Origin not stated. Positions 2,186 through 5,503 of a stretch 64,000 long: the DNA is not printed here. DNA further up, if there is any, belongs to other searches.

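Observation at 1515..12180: Complete 'selenium-dependent molybdenum hydroxylase' (labile Se cofactor) locus in a high-GC genome, next to an IS element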

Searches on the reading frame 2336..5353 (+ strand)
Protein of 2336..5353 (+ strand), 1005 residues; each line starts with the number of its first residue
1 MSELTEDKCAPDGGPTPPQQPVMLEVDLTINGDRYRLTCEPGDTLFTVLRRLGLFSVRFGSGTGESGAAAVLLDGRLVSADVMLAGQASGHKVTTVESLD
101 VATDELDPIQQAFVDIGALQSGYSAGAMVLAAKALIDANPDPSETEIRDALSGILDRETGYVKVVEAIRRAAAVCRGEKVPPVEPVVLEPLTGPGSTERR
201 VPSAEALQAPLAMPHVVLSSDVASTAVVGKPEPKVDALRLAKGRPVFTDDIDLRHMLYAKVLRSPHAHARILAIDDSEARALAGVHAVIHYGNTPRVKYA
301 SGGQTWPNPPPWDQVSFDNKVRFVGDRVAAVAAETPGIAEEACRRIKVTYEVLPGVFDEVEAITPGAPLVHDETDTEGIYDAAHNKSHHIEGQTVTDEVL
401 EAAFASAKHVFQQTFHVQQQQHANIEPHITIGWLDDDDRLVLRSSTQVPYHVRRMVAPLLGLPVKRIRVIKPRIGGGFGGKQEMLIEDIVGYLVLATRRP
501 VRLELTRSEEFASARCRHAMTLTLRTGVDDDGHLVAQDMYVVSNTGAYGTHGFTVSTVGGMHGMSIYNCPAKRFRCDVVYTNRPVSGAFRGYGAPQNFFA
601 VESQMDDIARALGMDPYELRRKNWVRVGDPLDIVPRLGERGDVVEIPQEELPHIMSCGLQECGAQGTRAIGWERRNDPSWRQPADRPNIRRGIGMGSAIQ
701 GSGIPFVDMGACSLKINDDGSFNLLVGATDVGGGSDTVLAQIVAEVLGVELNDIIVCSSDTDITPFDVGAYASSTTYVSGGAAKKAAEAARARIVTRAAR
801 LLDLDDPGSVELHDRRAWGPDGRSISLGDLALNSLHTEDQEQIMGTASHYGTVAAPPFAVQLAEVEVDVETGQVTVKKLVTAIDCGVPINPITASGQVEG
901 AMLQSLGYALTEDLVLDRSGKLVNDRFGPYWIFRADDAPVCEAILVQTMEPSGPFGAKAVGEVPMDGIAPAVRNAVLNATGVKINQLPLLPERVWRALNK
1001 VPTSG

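Call 3: search_protein_families(library=ncbifam, proteins=[window:2336-5353:+], max_evalue=0.001)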
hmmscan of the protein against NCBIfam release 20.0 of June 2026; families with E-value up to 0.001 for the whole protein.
window:2336-5353:+ (1005 aa): 20 families
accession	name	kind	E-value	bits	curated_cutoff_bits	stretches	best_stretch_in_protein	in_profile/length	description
NF043082.1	XdhA_XDHase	equivalog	4.5e-201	669.9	780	1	228-1000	1-754/758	xanthine dehydrogenase subunit XdhA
TIGR03313.1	Se_sel_red_Mo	hypoth_equivalog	1.3e-194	648.6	1101.9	3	400-1000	364-951/951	molybdopterin-dependent oxidoreductase Mo/Fe-S-binding subunit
NF007426.0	PRK09970.1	equivalog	5.5e-188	626.5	916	1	225-1000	3-757/761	xanthine dehydrogenase molybdenum-binding subunit XdhA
TIGR03194.1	4hydrxCoA_A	equivalog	7.5e-162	540.4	994.55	1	233-998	2-746/746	4-hydroxybenzoyl-CoA reductase subunit alpha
TIGR03311.1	Se_dep_XDH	equivalog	7.1e-133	444.5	830.45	4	224-631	158-547/848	selenium-dependent xanthine dehydrogenase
NF045668.1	pterin_aldehy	equivalog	2e-131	439.8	1100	2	225-999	172-905/905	molybdopterin-dependent aldehyde oxidoreductase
TIGR03196.1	pucD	equivalog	7.7e-114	381.7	783.65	1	228-993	3-753/763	xanthine dehydrogenase subunit D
NF041018.1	glyceraldDH_alpha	equivalog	2e-112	377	790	1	227-995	2-741/741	glyceraldehyde dehydrogenase subunit alpha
NF040766.1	CODH_aero_grp5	exception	1e-99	334.8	950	2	225-831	2-591/785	aerobic carbon-monoxide dehydrogenase large subunit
TIGR02416.1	CO_dehy_Mo_lg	equivalog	8.8e-93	311.8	991.15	1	238-997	3-770/770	aerobic carbon-monoxide dehydrogenase large subunit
NF041671.1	peri_hyde_PaoC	equivalog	6.1e-84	282.8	1180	1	223-999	13-732/735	aldehyde oxidoreductase molybdenum-binding subunit PaoC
TIGR02965.1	xanthine_xdhB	equivalog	4.5e-80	269.8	849.5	1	236-1001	9-757/758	xanthine dehydrogenase molybdopterin binding subunit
TIGR02969.1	mam_aldehyde_ox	subfamily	8.3e-54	182.5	1912.3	2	224-930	572-1228/1330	aldehyde oxidase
NF041020.1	glyceraldDH_gamma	equivalog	4.3e-34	117.5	290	1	24-173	11-160/164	glyceraldehyde dehydrogenase subunit gamma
TIGR03198.1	pucE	equivalog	2.7e-31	108.1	254.3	1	26-172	4-149/151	xanthine dehydrogenase subunit E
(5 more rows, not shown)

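Call 4: search_protein_families(library=pfam, proteins=[window:2336-5353:+], max_evalue=0.001)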
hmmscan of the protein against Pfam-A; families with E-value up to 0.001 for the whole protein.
window:2336-5353:+ (1005 aa): 4 families
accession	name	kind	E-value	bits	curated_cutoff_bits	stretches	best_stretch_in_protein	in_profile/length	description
PF02738.23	MoCoBD_1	-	1.6e-79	266.9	27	1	387-623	7-243/244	Molybdopterin cofactor-binding domain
PF20256.3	MoCoBD_2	-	3.1e-69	234.1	27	1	668-939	4-283/283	Molybdopterin cofactor-binding domain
PF01315.27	Ald_Xan_dh_C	-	6.8e-27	94.4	31.3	1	243-354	2-110/110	Aldehyde oxidase and xanthine dehydrogenase, a/b hammerhead domain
PF01799.25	Fer2_2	-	1.1e-18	67.6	30.3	1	95-169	1-75/75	[2Fe-2S] binding domain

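Call 16: find_related_loci(query=window:2336-5353:+, collection=genome_contigs, flank=10000)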
Query window:2336-5353:+ (1005 aa) in genome_contigs; peptide patterns used: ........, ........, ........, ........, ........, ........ (x = any residue, [..] = any of these).
104 stretches matched a pattern; 57 encode a relative of the query (tblastn E <= 1e-3); 57 distinct loci.
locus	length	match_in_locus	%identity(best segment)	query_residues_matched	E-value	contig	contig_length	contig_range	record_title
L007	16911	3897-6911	96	1-1005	0e+0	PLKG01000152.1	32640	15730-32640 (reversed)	MAG: Acidimicrobiaceae bacterium isolate bog_808 73.20120800_S1D.7_contig_2479, whole genome shotgun sequence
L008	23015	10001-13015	95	1-1005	0e+0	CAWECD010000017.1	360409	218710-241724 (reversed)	MAG: uncultured Acidimicrobiaceae bacterium isolate MFD04492.bin.2.88 genome assembly, contig: contig_8284, whole genome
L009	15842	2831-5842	91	1-1004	0e+0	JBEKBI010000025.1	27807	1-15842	MAG: Acidimicrobiales bacterium isolate SPRUCE 132 SPRUCE_132_25, whole genome shotgun sequence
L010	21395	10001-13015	94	1-1005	0e+0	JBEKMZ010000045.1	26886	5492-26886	MAG: Acidimicrobiales bacterium isolate SPRUCE 405 SPRUCE_405_45, whole genome shotgun sequence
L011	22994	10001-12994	74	1-999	0e+0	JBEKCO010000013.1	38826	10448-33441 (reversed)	MAG: Acidimicrobiales bacterium isolate SPRUCE 161 SPRUCE_161_13, whole genome shotgun sequence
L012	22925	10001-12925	76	25-999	0e+0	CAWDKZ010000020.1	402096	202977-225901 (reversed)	MAG: uncultured Acidimicrobiaceae bacterium isolate MFD04492.bin.2.18 genome assembly, contig: contig_8343, whole genome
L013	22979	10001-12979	74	7-999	0e+0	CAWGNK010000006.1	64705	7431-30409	MAG: uncultured Acidimicrobiaceae bacterium isolate MFD01112.bin.1.68 genome assembly, contig: contig_4830, whole genome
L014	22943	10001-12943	76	18-1000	0e+0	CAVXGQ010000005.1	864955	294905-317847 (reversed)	MAG: uncultured Acidimicrobiaceae bacterium isolate MFD04492.bin.1.56 genome assembly, contig: contig_8360, whole genome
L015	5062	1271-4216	71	22-1004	0e+0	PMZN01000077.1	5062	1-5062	MAG: Acidimicrobiaceae bacterium isolate fen_548 73.20110800_E3D.6_contig_271263, whole genome shotgun sequence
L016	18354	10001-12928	70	22-999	0e+0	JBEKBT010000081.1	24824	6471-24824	MAG: Acidimicrobiales bacterium isolate SPRUCE 142 SPRUCE_142_81, whole genome shotgun sequence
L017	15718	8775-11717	70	22-1003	0e+0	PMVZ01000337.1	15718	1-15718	MAG: Acidimicrobiaceae bacterium isolate bog_528 73.20110700_S2D.47_contig_2900, whole genome shotgun sequence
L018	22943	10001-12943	70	22-1003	0e+0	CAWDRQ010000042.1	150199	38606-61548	MAG: uncultured Acidimicrobiaceae bacterium isolate MFD04492.bin.2.153 genome assembly, contig: contig_8645, whole genom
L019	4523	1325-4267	70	22-1003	0e+0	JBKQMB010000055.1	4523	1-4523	MAG: Acidimicrobiales bacterium isolate CRr3G3H3I__bin_51 CRr3G3H3I_000000129439, whole genome shotgun sequence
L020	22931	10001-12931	71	22-999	0e+0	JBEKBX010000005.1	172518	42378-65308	MAG: Acidimicrobiales bacterium isolate SPRUCE 146 SPRUCE_146_5, whole genome shotgun sequence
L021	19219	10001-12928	70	22-1002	0e+0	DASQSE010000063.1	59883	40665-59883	MAG TPA_asm: Jatrophihabitans sp. isolate SMAG_U10901 k141_204498, whole genome shotgun sequence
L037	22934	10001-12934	64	26-1000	0e+0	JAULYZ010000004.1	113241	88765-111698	MAG: Acidimicrobiia bacterium isolate PMICRT3 NODE_155_length_113241_cov_1.879352, whole genome shotgun sequence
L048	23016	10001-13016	92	1-1005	0e+0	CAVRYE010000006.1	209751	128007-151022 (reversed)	MAG: uncultured Acidimicrobiaceae bacterium isolate MFD04780.bin.1.197 genome assembly, contig: contig_12256, whole geno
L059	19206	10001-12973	63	19-1005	0e+0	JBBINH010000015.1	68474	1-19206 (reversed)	MAG: Caldilineales bacterium isolate BQF170218_bin_251 NODE_272_length_68474_cov_3.82072, whole genome shotgun sequence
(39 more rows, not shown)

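Call 20: search_solved_structures(query=window:2336-5353:+, max_evalue=1e-20)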
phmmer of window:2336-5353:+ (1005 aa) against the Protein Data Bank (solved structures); distinct sequences matched with E-value up to 1e-20: 47.
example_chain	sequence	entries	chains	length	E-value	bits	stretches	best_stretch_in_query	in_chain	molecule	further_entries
1rm6_A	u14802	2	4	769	1.5e-103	350.8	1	226-999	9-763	4-hydroxybenzoyl-CoA reductase alpha subunit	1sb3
1dgj_A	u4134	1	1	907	1.3e-90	307.9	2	229-788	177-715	ALDEHYDE OXIDOREDUCTASE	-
1sij_A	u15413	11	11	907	1.5e-85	291.2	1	237-998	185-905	Aldehyde oxidoreductase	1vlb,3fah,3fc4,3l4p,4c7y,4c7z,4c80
8uem_A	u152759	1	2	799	1.7e-76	261.2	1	235-999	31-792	Carbon monoxide dehydrogenase (Large chain), CoxL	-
1n5w_B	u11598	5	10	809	9.5e-74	252.1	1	229-996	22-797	Carbon monoxide dehydrogenase large chain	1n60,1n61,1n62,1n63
1zxi_B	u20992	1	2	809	1.3e-73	251.7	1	229-996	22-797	Carbon monoxide dehydrogenase large chain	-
7dqx_A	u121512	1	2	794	2.9e-71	243.9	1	228-996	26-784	6-hydroxypseudooxynicotine dehydrogenase complex subunit gamma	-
3hrd_A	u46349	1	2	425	1.5e-68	234.9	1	226-631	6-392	Nicotinate dehydrogenase large molybdopterin subunit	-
1ffu_B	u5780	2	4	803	1.5e-68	234.9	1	230-999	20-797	CUTL, MOLYBDOPROTEIN OF CARBON MONOXIDE DEHYDROGENASE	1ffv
1t3q_B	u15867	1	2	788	1.7e-64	221.5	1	235-1002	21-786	quinoline 2-oxidoreductase large subunit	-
1fo4_A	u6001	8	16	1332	1.5e-62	215.1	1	226-966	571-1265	XANTHINE DEHYDROGENASE | Xanthine dehydrogenase/oxidase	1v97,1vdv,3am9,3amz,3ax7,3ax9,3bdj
3una_A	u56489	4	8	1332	1.5e-62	215.1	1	226-966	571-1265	Xanthine dehydrogenase/oxidase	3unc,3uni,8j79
1n5x_A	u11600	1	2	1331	1.6e-62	215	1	226-966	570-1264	Xanthine Dehydrogenase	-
2ckj_A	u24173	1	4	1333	1.2e-61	212.1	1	226-970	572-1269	XANTHINE OXIDOREDUCTASE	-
2e1q_A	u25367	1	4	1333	2.9e-61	210.8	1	226-970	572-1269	Xanthine dehydrogenase/oxidase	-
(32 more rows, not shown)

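Call 22: search_solved_structures(query=window:2336-5353:+, max_evalue=1e-60, show_alignments=1)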
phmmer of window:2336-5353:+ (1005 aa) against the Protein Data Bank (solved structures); distinct sequences matched with E-value up to 1e-60: 15.
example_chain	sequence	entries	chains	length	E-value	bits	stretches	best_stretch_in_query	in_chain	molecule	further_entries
1rm6_A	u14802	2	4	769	1.5e-103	350.8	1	226-999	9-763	4-hydroxybenzoyl-CoA reductase alpha subunit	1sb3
1dgj_A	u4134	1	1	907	1.3e-90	307.9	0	229-788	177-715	ALDEHYDE OXIDOREDUCTASE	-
1sij_A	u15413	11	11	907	1.5e-85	291.2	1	237-998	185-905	Aldehyde oxidoreductase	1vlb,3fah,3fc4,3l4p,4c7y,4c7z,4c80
8uem_A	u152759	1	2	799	1.7e-76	261.2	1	235-999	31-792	Carbon monoxide dehydrogenase (Large chain), CoxL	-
1n5w_B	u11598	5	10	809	9.5e-74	252.1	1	229-996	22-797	Carbon monoxide dehydrogenase large chain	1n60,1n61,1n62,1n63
1zxi_B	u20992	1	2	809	1.3e-73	251.7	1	229-996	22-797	Carbon monoxide dehydrogenase large chain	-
7dqx_A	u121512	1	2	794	2.9e-71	243.9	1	228-996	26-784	6-hydroxypseudooxynicotine dehydrogenase complex subunit gamma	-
3hrd_A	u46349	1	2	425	1.5e-68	234.9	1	226-631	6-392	Nicotinate dehydrogenase large molybdopterin subunit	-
1ffu_B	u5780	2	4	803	1.5e-68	234.9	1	230-999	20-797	CUTL, MOLYBDOPROTEIN OF CARBON MONOXIDE DEHYDROGENASE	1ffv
1t3q_B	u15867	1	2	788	1.7e-64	221.5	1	235-1002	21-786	quinoline 2-oxidoreductase large subunit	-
1fo4_A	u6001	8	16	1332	1.5e-62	215.1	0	226-966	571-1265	XANTHINE DEHYDROGENASE | Xanthine dehydrogenase/oxidase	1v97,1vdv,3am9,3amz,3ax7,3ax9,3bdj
3una_A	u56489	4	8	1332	1.5e-62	215.1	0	226-966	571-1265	Xanthine dehydrogenase/oxidase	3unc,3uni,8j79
1n5x_A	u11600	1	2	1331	1.6e-62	215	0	226-966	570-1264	Xanthine Dehydrogenase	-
2ckj_A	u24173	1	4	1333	1.2e-61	212.1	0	226-970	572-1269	XANTHINE OXIDOREDUCTASE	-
2e1q_A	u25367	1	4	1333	2.9e-61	210.8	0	226-970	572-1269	Xanthine dehydrogenase/oxidase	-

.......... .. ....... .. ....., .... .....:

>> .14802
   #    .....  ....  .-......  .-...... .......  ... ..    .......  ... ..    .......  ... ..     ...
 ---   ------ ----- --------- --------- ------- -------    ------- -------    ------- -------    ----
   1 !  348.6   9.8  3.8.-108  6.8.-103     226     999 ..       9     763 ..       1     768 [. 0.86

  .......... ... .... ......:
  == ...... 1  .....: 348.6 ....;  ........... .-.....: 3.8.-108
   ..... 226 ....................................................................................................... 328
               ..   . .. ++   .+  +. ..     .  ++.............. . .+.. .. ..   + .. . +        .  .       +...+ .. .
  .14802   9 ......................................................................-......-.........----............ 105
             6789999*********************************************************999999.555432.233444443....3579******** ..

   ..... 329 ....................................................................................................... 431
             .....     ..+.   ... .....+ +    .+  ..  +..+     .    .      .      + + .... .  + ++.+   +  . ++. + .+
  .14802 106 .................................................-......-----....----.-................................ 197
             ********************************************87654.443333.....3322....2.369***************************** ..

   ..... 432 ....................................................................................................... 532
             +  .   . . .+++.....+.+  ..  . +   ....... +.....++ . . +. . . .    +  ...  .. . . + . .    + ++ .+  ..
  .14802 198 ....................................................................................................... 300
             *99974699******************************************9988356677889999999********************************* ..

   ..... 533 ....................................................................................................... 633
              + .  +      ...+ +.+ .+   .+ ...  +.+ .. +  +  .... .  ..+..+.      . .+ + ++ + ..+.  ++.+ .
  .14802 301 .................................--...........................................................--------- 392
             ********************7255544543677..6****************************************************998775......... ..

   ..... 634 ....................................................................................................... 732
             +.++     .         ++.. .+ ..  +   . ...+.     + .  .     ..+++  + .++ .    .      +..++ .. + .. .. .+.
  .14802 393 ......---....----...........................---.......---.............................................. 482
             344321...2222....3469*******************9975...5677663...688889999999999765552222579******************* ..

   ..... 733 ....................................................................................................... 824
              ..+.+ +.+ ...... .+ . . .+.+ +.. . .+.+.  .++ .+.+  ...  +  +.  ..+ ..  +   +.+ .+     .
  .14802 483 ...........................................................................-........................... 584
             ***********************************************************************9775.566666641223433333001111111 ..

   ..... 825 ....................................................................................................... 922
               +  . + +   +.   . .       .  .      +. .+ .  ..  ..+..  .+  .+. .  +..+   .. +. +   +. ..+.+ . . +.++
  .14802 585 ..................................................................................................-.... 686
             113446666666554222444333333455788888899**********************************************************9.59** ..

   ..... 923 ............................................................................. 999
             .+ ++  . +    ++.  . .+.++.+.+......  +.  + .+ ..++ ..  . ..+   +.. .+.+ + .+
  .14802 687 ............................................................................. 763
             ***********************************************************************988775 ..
